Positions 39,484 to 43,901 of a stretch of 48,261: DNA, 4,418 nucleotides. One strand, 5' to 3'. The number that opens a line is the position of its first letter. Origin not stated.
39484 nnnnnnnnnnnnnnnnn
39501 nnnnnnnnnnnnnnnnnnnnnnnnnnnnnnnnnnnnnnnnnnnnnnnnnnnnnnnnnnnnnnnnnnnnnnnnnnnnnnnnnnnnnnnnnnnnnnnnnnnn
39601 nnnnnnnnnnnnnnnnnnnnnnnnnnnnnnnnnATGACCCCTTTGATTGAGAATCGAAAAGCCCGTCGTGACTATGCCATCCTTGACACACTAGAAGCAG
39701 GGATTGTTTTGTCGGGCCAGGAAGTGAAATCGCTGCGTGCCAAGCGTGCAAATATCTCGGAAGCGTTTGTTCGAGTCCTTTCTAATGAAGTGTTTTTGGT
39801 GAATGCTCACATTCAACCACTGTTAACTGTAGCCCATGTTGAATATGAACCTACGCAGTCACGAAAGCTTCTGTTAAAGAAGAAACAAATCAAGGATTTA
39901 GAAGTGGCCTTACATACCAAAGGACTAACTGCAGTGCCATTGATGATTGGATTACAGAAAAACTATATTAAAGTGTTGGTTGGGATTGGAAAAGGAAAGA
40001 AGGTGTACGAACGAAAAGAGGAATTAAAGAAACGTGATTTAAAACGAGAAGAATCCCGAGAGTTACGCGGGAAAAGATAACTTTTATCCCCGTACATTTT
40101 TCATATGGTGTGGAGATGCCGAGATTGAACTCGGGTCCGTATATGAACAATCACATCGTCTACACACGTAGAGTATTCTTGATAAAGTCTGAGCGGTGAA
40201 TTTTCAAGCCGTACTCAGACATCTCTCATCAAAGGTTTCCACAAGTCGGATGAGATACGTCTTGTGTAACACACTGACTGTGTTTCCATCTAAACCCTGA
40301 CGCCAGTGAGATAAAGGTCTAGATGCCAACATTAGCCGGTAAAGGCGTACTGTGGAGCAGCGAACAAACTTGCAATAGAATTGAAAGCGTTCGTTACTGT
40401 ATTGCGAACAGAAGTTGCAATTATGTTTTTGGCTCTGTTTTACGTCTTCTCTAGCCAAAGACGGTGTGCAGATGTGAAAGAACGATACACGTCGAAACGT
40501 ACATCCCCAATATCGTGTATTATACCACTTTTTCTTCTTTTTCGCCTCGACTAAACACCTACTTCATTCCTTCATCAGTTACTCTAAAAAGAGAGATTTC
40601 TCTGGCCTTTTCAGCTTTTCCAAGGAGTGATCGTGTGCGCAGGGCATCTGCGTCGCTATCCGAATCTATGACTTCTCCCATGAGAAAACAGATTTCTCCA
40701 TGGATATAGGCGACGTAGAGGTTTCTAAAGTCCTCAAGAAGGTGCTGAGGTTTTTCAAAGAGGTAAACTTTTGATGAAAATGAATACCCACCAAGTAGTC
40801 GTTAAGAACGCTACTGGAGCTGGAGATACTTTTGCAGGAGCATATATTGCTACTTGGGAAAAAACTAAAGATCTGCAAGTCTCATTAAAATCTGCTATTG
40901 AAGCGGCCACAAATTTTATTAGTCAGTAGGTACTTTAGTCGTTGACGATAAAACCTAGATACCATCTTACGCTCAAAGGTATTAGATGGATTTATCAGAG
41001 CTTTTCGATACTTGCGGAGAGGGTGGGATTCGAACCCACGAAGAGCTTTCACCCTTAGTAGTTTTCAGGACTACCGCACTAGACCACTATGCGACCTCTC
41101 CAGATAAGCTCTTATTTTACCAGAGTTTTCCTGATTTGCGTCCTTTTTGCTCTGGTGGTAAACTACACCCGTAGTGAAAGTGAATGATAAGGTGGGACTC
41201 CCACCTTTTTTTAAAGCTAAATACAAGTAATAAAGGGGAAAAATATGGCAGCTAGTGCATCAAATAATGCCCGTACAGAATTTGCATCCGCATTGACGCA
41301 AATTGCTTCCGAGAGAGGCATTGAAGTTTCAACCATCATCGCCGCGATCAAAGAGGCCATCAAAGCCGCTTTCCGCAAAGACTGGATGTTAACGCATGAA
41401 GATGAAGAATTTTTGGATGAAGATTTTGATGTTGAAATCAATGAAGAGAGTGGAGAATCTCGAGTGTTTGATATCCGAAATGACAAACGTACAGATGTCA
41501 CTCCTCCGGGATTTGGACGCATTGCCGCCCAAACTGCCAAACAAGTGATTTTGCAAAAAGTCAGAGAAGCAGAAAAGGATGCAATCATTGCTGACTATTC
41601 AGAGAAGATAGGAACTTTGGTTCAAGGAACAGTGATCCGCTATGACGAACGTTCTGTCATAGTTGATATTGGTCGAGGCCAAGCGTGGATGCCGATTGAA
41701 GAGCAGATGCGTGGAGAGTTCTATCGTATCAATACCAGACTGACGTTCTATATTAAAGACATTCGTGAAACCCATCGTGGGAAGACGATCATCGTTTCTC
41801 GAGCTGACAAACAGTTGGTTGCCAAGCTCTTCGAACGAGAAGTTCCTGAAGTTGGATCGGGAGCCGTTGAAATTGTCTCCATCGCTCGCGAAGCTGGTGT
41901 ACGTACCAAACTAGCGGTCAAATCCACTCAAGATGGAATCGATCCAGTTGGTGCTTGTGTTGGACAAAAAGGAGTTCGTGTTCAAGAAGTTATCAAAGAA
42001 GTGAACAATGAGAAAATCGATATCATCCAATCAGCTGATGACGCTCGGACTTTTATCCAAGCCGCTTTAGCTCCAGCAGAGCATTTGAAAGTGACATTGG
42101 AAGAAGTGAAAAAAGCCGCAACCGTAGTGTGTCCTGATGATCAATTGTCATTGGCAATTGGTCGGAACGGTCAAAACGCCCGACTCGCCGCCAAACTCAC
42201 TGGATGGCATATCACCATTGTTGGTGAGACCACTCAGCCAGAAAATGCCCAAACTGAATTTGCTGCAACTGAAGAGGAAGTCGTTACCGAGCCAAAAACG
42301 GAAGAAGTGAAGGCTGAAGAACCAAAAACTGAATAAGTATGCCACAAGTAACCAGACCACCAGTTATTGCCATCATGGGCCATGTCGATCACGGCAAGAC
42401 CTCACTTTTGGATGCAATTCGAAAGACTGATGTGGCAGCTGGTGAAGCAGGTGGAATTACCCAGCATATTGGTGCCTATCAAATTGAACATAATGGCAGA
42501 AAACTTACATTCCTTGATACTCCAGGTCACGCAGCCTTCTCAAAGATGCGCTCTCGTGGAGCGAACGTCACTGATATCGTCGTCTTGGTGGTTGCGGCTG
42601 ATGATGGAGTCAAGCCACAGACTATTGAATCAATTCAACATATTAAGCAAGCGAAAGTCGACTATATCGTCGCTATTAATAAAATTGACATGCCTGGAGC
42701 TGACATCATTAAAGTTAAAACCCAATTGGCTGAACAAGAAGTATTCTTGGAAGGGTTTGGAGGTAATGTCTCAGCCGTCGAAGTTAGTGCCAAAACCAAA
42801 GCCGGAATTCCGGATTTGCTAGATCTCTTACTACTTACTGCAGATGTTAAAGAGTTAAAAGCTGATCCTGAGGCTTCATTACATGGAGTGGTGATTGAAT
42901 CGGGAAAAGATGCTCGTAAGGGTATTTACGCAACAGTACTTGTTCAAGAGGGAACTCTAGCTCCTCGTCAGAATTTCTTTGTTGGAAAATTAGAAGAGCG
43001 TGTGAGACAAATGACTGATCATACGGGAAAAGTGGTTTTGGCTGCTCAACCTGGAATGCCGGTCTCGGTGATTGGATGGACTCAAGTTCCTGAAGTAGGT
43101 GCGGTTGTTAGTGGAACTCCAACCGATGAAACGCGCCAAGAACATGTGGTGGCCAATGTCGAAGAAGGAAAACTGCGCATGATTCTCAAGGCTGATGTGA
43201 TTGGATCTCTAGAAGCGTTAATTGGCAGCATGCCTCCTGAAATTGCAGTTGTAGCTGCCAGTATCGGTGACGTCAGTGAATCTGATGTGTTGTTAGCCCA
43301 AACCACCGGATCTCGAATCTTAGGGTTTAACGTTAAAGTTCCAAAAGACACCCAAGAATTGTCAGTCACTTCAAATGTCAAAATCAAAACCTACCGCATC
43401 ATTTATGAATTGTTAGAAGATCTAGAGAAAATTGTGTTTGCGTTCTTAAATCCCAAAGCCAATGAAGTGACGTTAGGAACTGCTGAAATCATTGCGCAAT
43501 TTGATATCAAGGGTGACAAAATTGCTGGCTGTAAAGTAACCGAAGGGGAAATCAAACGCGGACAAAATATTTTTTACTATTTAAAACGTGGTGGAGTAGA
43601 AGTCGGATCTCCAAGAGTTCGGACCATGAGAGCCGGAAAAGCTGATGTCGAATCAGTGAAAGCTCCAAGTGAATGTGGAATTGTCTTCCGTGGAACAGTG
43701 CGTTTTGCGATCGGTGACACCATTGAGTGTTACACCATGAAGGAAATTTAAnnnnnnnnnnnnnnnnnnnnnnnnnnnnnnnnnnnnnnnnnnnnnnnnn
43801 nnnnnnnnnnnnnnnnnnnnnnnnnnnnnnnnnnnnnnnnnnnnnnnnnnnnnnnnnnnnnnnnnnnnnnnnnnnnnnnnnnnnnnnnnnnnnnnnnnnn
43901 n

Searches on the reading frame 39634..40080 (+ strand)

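Call 7: search_protein_families(library=pfam, proteins=[window:39634-40080:+], max_evalue=0.001)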
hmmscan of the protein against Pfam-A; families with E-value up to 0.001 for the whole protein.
window:39634-40080:+ (148 aa): 1 family
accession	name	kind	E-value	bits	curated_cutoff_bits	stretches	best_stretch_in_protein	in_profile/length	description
PF01668.23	SmpB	-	2.1e-46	157.8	27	1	5-145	2-142/143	SmpB protein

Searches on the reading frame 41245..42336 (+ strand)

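Call 7: search_protein_families(library=pfam, proteins=[window:41245-42336:+], max_evalue=0.001)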
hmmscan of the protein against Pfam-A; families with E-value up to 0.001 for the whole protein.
window:41245-42336:+ (363 aa): 4 families
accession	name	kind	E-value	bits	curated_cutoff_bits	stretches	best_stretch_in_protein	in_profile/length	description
PF13184.12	KH_5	-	6.1e-25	87.6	27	1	217-284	1-68/69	NusA-like KH domain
PF08529.16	NusA_N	-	4.5e-17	62.8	23.8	2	12-77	1-58/119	NusA N-terminal domain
PF00013.35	KH_1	-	0.00021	21.4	21.5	0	293-330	3-41/66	KH domain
PF23095.1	KH_NusA_C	-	0.00043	20.7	34.2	0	298-325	7-34/59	Transcription termination/antitermination protein NusA, KH domain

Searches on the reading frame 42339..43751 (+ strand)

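Call 7: search_protein_families(library=pfam, proteins=[window:42339-43751:+], max_evalue=0.001)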
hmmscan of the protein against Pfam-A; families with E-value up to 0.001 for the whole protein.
window:42339-43751:+ (470 aa): 8 families
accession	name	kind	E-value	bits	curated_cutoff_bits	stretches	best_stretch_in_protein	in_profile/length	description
PF00009.33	GTP_EFTU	-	5.2e-38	131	26.5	1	10-165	6-183/188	Elongation factor Tu GTP binding domain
PF11987.13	IF-2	-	1.4e-24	86.7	27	1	267-363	12-117/117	Translation-initiation factor 2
PF22042.2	EF-G_D2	-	5.9e-19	68.4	27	1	181-257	2-81/84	Elongation factor G domain 2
PF01926.29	MMR_HSR1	-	3.4e-13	50.2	21.9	1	10-115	2-113/113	50S ribosome-binding GTPase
PF02421.24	FeoB_N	-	1.6e-06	28.1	27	1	10-162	3-154/156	Ferrous iron transport protein B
PF00071.28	Ras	-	1.8e-05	24.8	21.6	1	11-162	3-154/162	Ras family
PF00025.27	Arf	-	7.5e-05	22.7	22.3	1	10-164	17-170/174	ADP-ribosylation factor family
PF03193.22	RsgA_GTPase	-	0.00014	22.1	30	0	74-163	20-103/174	RsgA GTPase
